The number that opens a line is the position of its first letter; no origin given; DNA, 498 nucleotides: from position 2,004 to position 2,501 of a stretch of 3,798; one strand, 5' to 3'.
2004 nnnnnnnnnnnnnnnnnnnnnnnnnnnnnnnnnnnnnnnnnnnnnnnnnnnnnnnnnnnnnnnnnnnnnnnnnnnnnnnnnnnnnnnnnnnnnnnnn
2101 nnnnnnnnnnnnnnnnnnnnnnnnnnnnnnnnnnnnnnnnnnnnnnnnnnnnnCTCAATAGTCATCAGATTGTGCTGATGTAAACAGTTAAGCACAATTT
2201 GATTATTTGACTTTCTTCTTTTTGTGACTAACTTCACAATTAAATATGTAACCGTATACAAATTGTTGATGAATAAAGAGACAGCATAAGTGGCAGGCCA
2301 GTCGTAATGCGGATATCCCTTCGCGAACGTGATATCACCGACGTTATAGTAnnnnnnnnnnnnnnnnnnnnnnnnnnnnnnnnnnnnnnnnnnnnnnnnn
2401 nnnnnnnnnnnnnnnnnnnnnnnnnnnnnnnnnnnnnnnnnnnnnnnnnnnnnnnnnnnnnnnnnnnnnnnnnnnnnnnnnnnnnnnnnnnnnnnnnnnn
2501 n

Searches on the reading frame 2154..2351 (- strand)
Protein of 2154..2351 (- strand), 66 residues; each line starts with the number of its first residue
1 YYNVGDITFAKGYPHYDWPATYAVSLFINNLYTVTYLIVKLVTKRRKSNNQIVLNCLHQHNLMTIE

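Call 26: search_dna_similar(query=window:2154-2351:-, collection=phages, mode=protein, max_evalue=1, max_rows=25, rows=spread)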
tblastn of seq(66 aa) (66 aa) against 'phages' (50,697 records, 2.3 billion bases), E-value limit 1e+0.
Records with a match: 17; places in all: 17; records where one place covers at least 80% of the query: 8.
Best place of each record, by identity: >=99% 1; 95-99% 2; 90-95% 5; <60% 9.
By first word of the organism name: Caulobacter 9; Escherichia 7; Enterobacterial 1.
By host as written in the record: Escherichia coli C 4; Escherichia coli str. K-12 substr. MG1655 3; Caulobacter crescentus NA1000 3; Caulobacter vibrioides 2; Caulobacter crescentus 2; Escherichia coli ECOR-9 1; Caulobacter crescentus CB15 1; Caulobacter vibrioides CB15 1.
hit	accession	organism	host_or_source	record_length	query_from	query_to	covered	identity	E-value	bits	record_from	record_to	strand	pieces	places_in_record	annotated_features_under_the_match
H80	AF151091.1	Enterobacterial phage P-EibA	Escherichia coli ECOR-9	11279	1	66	100%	100.0%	1e-38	139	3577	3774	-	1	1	none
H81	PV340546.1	Escherichia phage PhiR5_2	Escherichia coli str. K-12 substr. ...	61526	1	66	100%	97.0%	3e-36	132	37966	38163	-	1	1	hypothetical protein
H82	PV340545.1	Escherichia phage PhiR5_1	Escherichia coli C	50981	1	66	100%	95.5%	7e-36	131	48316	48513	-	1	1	none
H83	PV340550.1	Escherichia phage PhiR12_2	Escherichia coli str. K-12 substr. ...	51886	1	66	100%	93.9%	5e-35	129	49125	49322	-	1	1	none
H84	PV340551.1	Escherichia phage PhiR12_2_star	Escherichia coli C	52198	1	66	100%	93.9%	5e-35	129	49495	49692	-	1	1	none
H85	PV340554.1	Escherichia phage PhiR12_5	Escherichia coli C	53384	1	66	100%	93.9%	5e-35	129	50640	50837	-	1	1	none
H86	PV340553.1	Escherichia phage PhiR12_4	Escherichia coli C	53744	1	66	100%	93.9%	5e-35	129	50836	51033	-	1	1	none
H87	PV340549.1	Escherichia phage PhiR12_1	Escherichia coli str. K-12 substr. ...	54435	1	66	100%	93.9%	5e-35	129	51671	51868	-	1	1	none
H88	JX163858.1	Caulobacter phage phiCbK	Caulobacter crescentus CB15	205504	3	36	52%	44.1%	4e-1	33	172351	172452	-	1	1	hypothetical protein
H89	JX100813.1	Caulobacter phage phiCbK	Caulobacter vibrioides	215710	3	36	52%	44.1%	4e-1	33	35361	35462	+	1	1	hypothetical protein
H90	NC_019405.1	Caulobacter phage phiCbK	Caulobacter vibrioides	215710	3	36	52%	44.1%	4e-1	33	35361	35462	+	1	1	hypothetical protein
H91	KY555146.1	Caulobacter phage Ccr32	Caulobacter crescentus NA1000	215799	3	36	52%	44.1%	4e-1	33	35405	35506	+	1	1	hypothetical protein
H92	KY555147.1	Caulobacter phage Ccr34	Caulobacter crescentus NA1000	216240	3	36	52%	44.1%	4e-1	33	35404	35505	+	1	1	hypothetical protein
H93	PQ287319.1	Caulobacter phage S2L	Caulobacter vibrioides CB15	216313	3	36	52%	44.1%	4e-1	33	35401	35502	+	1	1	hypothetical protein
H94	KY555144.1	Caulobacter phage Ccr5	Caulobacter crescentus NA1000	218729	3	36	52%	44.1%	4e-1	33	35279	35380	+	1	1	hypothetical protein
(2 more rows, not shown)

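Call 27: get_annotated_region(hit=H81, flank=2500)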
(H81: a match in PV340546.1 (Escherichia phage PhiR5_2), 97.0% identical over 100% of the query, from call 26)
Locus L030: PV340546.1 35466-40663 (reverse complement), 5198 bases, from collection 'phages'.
description: Escherichia phage PhiR5_2, complete genome.
organism: Escherichia phage PhiR5_2 (NCBI taxid 3416468)
taxonomy: Viruses
host: Escherichia coli str. K-12 substr. MG1655; source: -; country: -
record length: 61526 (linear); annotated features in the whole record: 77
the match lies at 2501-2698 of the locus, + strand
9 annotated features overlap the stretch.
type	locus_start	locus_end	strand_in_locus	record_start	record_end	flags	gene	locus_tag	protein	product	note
CDS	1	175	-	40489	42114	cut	-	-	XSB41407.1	hypothetical protein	FIG00640812: hypothetical protein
CDS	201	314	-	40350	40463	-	-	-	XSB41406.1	hypothetical protein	-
CDS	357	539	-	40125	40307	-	-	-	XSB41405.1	hypothetical protein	ORF-60C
CDS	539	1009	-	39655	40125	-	-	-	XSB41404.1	hypothetical protein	-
CDS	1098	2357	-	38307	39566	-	-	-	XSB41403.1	hypothetical protein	-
CDS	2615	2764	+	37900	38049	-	-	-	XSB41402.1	hypothetical protein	-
CDS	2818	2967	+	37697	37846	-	-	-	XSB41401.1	hypothetical protein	-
CDS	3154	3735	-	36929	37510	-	-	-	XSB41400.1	tail fiber assembly protein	Tail fiber assembly protein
CDS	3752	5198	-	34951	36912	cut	-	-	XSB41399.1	tail fiber protein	-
